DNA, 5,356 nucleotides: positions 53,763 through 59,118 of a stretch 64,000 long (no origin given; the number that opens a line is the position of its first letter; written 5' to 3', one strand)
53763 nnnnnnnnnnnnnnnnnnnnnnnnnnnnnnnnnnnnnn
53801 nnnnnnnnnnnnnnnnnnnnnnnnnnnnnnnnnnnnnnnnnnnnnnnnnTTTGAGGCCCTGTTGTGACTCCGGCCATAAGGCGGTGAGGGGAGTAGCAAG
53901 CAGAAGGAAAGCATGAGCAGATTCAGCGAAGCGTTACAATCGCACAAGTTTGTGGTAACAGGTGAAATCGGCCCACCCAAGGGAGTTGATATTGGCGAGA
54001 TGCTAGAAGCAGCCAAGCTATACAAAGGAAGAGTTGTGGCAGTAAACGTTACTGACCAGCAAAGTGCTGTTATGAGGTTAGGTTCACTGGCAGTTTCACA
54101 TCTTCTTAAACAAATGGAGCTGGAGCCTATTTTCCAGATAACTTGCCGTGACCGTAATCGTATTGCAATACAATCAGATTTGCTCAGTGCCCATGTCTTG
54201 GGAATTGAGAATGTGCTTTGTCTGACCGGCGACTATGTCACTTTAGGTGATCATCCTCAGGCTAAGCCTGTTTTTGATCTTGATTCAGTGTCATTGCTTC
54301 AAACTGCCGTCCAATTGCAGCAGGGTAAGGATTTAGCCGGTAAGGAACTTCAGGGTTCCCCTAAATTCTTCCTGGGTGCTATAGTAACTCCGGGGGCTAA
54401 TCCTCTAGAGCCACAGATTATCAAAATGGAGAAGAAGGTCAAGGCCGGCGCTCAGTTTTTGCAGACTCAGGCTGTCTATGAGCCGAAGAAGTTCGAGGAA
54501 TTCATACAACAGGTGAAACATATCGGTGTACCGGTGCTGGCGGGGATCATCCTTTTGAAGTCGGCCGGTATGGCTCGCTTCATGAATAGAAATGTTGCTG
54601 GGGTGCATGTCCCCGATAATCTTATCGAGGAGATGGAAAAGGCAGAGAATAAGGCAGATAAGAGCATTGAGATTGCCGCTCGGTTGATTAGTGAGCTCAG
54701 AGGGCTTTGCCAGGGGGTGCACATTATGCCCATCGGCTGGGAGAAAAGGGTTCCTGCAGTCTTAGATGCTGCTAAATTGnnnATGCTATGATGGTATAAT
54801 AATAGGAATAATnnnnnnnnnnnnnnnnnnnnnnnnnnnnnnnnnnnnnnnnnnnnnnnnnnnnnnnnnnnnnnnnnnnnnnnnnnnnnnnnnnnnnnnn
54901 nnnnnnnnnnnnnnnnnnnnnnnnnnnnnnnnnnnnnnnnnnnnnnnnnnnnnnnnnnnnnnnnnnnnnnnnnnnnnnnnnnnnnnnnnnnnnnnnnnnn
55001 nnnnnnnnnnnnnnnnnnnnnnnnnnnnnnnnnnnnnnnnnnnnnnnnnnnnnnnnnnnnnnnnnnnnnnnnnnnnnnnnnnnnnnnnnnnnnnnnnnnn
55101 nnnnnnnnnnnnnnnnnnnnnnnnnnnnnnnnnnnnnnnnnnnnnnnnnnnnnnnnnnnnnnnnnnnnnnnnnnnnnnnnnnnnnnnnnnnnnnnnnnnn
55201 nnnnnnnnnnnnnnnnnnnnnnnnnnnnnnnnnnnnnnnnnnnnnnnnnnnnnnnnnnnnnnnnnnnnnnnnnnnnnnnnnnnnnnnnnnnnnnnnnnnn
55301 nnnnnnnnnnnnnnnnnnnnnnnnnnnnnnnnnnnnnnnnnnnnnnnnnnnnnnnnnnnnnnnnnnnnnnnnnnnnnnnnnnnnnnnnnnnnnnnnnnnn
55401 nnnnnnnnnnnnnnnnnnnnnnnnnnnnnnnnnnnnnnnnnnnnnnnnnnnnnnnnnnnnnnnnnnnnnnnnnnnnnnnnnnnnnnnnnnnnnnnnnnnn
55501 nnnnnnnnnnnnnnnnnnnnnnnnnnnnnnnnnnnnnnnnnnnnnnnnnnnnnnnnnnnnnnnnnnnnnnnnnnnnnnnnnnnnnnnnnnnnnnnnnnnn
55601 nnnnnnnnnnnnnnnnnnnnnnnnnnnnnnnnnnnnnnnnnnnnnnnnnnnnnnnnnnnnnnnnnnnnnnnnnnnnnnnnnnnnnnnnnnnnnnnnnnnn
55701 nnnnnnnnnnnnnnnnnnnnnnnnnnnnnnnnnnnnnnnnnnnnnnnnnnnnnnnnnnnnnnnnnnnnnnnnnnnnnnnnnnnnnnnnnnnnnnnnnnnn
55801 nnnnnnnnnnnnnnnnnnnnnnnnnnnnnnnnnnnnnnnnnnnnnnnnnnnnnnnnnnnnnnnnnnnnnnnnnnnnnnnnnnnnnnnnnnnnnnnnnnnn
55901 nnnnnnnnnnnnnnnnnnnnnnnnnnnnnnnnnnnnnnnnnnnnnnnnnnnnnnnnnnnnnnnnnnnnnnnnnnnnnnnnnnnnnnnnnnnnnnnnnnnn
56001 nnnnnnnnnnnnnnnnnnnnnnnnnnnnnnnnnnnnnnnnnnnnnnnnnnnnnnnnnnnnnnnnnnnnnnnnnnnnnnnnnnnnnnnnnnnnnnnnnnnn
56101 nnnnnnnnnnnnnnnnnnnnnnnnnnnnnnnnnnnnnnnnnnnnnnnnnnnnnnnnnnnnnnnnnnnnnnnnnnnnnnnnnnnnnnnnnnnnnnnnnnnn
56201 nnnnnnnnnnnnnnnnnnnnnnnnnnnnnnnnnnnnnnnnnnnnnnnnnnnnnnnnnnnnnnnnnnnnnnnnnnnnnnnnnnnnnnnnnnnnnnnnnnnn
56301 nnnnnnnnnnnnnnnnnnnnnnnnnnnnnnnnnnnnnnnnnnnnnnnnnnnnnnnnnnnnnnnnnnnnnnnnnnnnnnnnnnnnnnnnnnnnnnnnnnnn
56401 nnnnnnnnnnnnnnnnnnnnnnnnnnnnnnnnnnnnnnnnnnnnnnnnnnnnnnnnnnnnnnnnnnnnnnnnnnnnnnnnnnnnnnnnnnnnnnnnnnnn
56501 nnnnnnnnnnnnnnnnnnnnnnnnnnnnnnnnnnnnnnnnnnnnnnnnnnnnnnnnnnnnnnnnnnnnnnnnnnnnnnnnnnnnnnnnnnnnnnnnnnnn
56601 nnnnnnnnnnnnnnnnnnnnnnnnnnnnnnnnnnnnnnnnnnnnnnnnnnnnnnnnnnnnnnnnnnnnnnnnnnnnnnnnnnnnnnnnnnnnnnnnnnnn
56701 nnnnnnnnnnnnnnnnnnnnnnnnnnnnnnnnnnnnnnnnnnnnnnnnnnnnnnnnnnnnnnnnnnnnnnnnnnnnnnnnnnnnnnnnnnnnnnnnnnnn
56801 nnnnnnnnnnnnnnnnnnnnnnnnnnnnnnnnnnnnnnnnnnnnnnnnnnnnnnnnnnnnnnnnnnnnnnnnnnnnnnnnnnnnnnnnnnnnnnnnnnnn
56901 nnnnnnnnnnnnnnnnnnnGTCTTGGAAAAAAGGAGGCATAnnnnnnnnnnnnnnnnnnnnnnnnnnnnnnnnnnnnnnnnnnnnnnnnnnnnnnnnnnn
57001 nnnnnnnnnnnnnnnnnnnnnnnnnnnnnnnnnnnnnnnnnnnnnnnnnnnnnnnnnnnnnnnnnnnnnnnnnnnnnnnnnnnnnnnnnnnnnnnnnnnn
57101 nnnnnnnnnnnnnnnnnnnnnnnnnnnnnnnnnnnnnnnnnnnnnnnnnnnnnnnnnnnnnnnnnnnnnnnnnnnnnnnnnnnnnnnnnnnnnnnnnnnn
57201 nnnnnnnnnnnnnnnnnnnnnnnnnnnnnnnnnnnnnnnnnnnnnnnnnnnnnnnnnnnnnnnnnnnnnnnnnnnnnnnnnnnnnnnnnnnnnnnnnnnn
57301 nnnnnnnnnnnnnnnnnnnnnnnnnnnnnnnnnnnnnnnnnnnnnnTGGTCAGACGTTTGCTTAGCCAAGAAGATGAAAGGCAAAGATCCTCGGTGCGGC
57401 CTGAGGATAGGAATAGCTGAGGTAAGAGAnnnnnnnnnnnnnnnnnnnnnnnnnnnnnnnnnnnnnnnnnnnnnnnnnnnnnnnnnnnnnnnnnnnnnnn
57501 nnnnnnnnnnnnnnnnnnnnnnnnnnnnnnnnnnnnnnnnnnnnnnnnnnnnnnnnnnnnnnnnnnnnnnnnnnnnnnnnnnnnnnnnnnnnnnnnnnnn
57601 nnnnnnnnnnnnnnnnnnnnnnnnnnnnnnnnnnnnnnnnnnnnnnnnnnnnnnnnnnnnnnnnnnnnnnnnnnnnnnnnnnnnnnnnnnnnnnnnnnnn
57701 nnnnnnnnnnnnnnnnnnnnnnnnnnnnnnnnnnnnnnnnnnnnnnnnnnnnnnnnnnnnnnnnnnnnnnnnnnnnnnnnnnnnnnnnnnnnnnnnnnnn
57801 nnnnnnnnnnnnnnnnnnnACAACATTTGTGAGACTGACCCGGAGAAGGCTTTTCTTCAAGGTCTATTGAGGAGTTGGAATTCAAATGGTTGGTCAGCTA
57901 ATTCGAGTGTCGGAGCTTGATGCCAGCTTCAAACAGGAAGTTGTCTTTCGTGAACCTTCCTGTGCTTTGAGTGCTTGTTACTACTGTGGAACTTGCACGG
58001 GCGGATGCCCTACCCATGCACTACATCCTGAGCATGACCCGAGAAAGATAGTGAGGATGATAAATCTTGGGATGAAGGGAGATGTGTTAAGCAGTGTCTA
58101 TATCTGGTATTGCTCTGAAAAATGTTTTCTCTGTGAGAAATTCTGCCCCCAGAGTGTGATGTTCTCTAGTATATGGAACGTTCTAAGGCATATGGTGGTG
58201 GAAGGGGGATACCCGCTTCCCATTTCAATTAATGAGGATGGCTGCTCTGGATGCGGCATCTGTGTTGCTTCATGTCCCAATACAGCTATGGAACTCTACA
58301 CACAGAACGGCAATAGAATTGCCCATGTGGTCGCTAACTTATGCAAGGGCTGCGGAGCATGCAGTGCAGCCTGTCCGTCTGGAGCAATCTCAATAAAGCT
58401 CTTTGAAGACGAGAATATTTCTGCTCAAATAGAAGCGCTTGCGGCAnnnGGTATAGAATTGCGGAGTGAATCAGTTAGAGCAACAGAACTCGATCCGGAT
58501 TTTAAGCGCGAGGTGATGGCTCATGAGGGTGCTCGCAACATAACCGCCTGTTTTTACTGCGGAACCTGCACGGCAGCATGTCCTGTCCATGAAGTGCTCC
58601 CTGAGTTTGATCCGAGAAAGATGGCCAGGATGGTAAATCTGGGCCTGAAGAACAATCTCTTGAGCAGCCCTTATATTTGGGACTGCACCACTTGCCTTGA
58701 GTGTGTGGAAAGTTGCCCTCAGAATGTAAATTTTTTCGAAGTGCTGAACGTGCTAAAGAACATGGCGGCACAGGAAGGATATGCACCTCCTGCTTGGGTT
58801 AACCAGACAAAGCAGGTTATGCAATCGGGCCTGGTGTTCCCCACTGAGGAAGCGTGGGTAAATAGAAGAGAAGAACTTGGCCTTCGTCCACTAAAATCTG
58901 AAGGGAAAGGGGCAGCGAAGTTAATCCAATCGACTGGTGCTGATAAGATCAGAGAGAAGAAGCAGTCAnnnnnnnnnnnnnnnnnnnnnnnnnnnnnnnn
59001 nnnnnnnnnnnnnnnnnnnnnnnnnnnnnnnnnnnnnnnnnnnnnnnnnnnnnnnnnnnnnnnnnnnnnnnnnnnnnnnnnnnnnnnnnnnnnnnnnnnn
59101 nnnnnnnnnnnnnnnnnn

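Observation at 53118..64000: MetV-MetF plus HdrCB plus giant HdrL: putative NADH-dependent flavin-based electron-bifurcating methylene-THF reductase module with duplicated MetF and duplicated HdrC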

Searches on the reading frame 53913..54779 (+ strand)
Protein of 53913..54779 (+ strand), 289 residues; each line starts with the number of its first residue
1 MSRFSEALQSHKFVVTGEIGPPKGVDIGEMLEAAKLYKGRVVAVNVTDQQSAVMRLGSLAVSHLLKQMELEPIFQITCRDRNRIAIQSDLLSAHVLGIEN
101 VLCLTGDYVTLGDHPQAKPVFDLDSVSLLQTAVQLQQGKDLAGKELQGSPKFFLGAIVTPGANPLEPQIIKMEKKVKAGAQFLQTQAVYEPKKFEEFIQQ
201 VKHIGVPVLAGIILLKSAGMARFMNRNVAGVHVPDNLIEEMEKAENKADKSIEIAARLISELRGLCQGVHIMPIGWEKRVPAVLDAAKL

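Call 8: search_protein_families(library=pfam, proteins=[window:53913-54779:+], max_evalue=0.001)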
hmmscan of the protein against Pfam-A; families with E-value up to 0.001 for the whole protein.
window:53913-54779:+ (289 aa): 1 family
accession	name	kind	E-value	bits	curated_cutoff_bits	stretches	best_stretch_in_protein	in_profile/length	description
PF02219.23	MTHFR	-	2.2e-38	132.7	24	1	4-286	2-285/287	Methylenetetrahydrofolate reductase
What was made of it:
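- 53913..54782 (+): MetF1 (289 aa), a methylene-THF reductase catalytic subunit. PF02219 E 2e-38 (call 8).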

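Call 10: search_protein_families(library=ncbifam, proteins=[window:53913-54779:+], max_evalue=0.001)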
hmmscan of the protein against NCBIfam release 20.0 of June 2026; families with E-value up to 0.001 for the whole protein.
window:53913-54779:+ (289 aa): 4 families
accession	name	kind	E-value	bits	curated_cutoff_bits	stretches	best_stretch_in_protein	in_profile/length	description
NF006396.0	PRK08645.1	equivalog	3.2e-74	250.1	453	1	3-273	313-587/611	bifunctional homocysteine S-methyltransferase/methylenetetrahydrofolate reductase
TIGR00676.1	fadh2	equivalog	1.3e-21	77.2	293.7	1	43-282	31-269/275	methylenetetrahydrofolate reductase [NAD(P)H]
TIGR00677.1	fadh2_euk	equivalog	2.9e-14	53.1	310.05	1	59-284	49-272/281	methylenetetrahydrofolate reductase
NF006950.0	PRK09432.1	equivalog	7.1e-05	22.2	382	1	41-250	53-248/296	methylenetetrahydrofolate reductase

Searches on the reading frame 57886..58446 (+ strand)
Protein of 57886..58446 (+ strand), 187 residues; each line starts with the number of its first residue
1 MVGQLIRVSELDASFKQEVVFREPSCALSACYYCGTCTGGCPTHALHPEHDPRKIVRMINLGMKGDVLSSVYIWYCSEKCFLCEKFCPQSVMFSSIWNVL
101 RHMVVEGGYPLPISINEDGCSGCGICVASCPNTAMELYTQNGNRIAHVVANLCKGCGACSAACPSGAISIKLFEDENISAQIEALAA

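Call 8: search_protein_families(library=pfam, proteins=[window:57886-58446:+], max_evalue=0.001)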
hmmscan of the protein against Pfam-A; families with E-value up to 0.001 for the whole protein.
window:57886-58446:+ (187 aa): 13 families
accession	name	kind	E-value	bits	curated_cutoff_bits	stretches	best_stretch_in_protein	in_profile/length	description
PF13187.11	Fer4_9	-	4.1e-15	56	27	2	120-168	2-52/52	4Fe-4S dicluster domain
PF00037.32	Fer4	-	2.5e-14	52.8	21.1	2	148-169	3-24/24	4Fe-4S binding domain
PF12838.12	Fer4_7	-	1.1e-12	48.7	27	1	120-167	2-52/52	4Fe-4S dicluster domain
PF13237.11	Fer4_10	-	1.5e-12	47.7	25.5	2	113-164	2-53/53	4Fe-4S dicluster domain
PF13534.11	Fer4_17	-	4.5e-12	46.8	22.2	1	30-91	1-60/61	4Fe-4S dicluster domain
PF14697.11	Fer4_21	-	2.3e-11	44.1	35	1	114-169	2-58/59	4Fe-4S dicluster domain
PF13484.11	Fer4_16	-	5.2e-11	43.6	30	1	153-173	2-21/66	4Fe-4S double cluster binding domain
PF13183.11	Fer4_8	-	8.7e-11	42.6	27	1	28-91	2-68/68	4Fe-4S dicluster domain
PF25160.1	LdpA_Fe-S-bd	-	2.2e-09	37.4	27.6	1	146-169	21-44/49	LdpA Fe-S cluster-binding domain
PF12837.12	Fer4_6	-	1.3e-08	34.8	25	1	145-168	1-24/24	4Fe-4S binding domain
PF12797.12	Fer4_2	-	5.8e-08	32.6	24.5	2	113-131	3-21/22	4Fe-4S binding domain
PF12798.12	Fer4_3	-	1.5e-05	25.9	27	0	153-167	1-15/15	4Fe-4S binding domain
PF12800.12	Fer4_4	-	0.00015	22.2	24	0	118-132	2-16/17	4Fe-4S binding domain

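Call 10: search_protein_families(library=ncbifam, proteins=[window:57886-58446:+], max_evalue=0.001)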
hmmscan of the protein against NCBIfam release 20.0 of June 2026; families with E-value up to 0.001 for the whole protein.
window:57886-58446:+ (187 aa): 77 families (the best 25 are shown)
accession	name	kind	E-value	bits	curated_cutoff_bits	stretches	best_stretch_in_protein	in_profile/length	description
TIGR03290.1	CoB_CoM_SS_C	equivalog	3.1e-20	72.6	160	1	29-108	2-79/144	CoB--CoM heterodisulfide reductase subunit C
NF042909.1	FMH_DH_FwdF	exception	5.3e-17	61.9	375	2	6-146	32-166/336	tungsten-dependent formylmethanofuran dehydrogenase subunit FwdF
NF040770.1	hetero_SS_HdrA2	exception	2.2e-16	59.2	1100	1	111-186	570-641/777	CoB-CoM heterodisulfide reductase HdrA2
TIGR02179.1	PorD_KorD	subfamily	5.3e-12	45.7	60.05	2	116-170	23-74/78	2-oxoacid:acceptor oxidoreductase, delta subunit, pyruvate/2-ketoisovalerate family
NF041779.1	hetero_SS_HdrC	equivalog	1.2e-11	44.5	350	1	24-108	26-107/198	ferredoxin:CoB-CoM heterodisulfide reductase subunit HdrC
NF041890.1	hdrC_Methbact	equivalog_domain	2.4e-11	43.6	270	1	26-108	26-105/192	ferredoxin:CoB-CoM heterodisulfide reductase subunit HdrC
NF040864.1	HgcB_ferredoxin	equivalog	5.1e-11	42.3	99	1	114-171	10-64/93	mercury methylation ferredoxin HgcB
TIGR01971.1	NuoI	subfamily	8.9e-11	41.4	113.05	1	116-170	40-100/121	NADH-quinone oxidoreductase, chain I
NF004914.0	PRK06273.1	equivalog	1.1e-10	41.5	163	0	147-175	47-75/167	ferredoxin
NF041836.1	rnfB_Methano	equivalog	1.9e-10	40.6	445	2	119-170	142-190/265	Rnf electron transport complex subunit RnfB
TIGR02512.1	FeFe_hydrog_A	subfamily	3.9e-10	39.1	405.95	1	79-138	11-70/375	[FeFe] hydrogenase, group A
NF005505.0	PRK07118.1-4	equivalog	4.7e-10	39.4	378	2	119-168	142-188/265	Fe-S cluster domain-containing protein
NF038018.1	qmoC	equivalog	7.6e-10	38.8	300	1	12-106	2-93/360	quinone-interacting membrane-bound oxidoreductase complex subunit QmoC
NF005504.0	PRK07118.1-3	equivalog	1.2e-09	38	437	1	119-171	141-191/293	Fe-S cluster domain-containing protein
TIGR00402.1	napF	equivalog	1.3e-09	38.1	102.2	1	29-135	67-148/149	ferredoxin-type protein NapF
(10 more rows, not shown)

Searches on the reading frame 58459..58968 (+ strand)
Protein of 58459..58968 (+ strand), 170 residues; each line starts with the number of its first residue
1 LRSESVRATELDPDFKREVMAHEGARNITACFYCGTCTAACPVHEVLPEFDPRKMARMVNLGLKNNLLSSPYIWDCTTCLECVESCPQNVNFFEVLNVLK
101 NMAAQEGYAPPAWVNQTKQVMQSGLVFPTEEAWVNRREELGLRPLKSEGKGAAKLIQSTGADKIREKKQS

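Call 8: search_protein_families(library=pfam, proteins=[window:58459-58968:+], max_evalue=0.001)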
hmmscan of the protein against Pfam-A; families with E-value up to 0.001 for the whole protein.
window:58459-58968:+ (170 aa): 9 families
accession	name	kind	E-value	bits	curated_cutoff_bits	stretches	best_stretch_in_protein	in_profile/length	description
PF13183.11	Fer4_8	-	2.8e-11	44.2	27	1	29-90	3-68/68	4Fe-4S dicluster domain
PF13187.11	Fer4_9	-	6e-10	39.4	27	1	30-89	1-50/52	4Fe-4S dicluster domain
PF13534.11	Fer4_17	-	1.5e-09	38.7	22.2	1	30-91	1-61/61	4Fe-4S dicluster domain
PF13237.11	Fer4_10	-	5.4e-08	33.1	25.5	1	29-87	7-53/53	4Fe-4S dicluster domain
PF12838.12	Fer4_7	-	1.9e-05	25.4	27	1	31-90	2-52/52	4Fe-4S dicluster domain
PF00037.32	Fer4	-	2.6e-05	24.3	21.1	0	30-43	7-20/24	4Fe-4S binding domain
PF13746.11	Fer4_18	-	0.00022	21.8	27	0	74-93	59-78/114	4Fe-4S dicluster domain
PF12800.12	Fer4_4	-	0.0004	21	24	0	76-88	4-16/17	4Fe-4S binding domain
PF14691.11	Fer4_20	-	0.00062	20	25.8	0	14-50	11-45/113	Dihydroprymidine dehydrogenase domain II, 4Fe-4S cluster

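Call 10: search_protein_families(library=ncbifam, proteins=[window:58459-58968:+], max_evalue=0.001)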
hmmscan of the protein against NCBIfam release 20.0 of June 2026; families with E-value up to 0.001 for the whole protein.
window:58459-58968:+ (170 aa): 22 families
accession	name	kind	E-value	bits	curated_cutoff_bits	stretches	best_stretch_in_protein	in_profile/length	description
TIGR03290.1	CoB_CoM_SS_C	equivalog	2.4e-30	105.4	160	1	29-145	2-117/144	CoB--CoM heterodisulfide reductase subunit C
NF038018.1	qmoC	equivalog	1.3e-17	64.3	300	1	13-116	3-103/360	quinone-interacting membrane-bound oxidoreductase complex subunit QmoC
NF041779.1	hetero_SS_HdrC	equivalog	2.6e-13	49.9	350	1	27-107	29-107/198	ferredoxin:CoB-CoM heterodisulfide reductase subunit HdrC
NF041890.1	hdrC_Methbact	equivalog_domain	3e-13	49.8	270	1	25-109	25-107/192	ferredoxin:CoB-CoM heterodisulfide reductase subunit HdrC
NF008369.0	PRK11168.1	equivalog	1.3e-09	37.5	278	1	26-104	8-88/401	anaerobic glycerol-3-phosphate dehydrogenase subunit C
NF004898.0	PRK06259.1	equivalog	1.7e-09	36.9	385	1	21-125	126-238/488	fumarate reductase (CoM/CoB) subunit TfrB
TIGR00384.1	dhsB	subfamily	2.4e-08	33.7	88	1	15-97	126-219/222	succinate dehydrogenase and fumarate reductase iron-sulfur protein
NF008434.0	PRK11274.1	equivalog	4.2e-08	32.5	333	1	9-106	3-105/409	glycolate oxidase subunit GlcF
NF004616.0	PRK05950.1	subfamily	1.3e-07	31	228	1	22-105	140-235/238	succinate dehydrogenase iron-sulfur subunit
NF009226.0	PRK12576.1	equivalog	3.3e-07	30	344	1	27-102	152-236/317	succinate dehydrogenase/fumarate reductase iron-sulfur subunit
TIGR03379.1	glycerol3P_GlpC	equivalog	4.3e-06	25.7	279.9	1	29-103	5-81/397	anaerobic glycerol-3-phosphate dehydrogenase subunit GlpC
NF041837.1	rnfC_Methano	equivalog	1.2e-05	24.4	650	1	28-101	357-424/438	Rnf electron transport complex subunit RnfC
TIGR04105.1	FeFe_hydrog_B1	subfamily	1.3e-05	24.1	450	1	29-121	142-240/462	monomeric [FeFe] hydrogenase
NF038196.1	ferrodoxin_EFR1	subfamily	1.4e-05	25.2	75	0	75-89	213-227/242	EFR1 family ferrodoxin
NF009227.0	PRK12577.1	equivalog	1.5e-05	23.9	349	1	27-107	150-242/330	succinate dehydrogenase/fumarate reductase iron-sulfur subunit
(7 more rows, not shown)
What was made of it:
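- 58459..58971 (+): HdrC (170 aa, TTG start) with two [4Fe-4S] motifs. TIGR03290 E 2.4e-30, below the equivalog cut-off (call 10).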
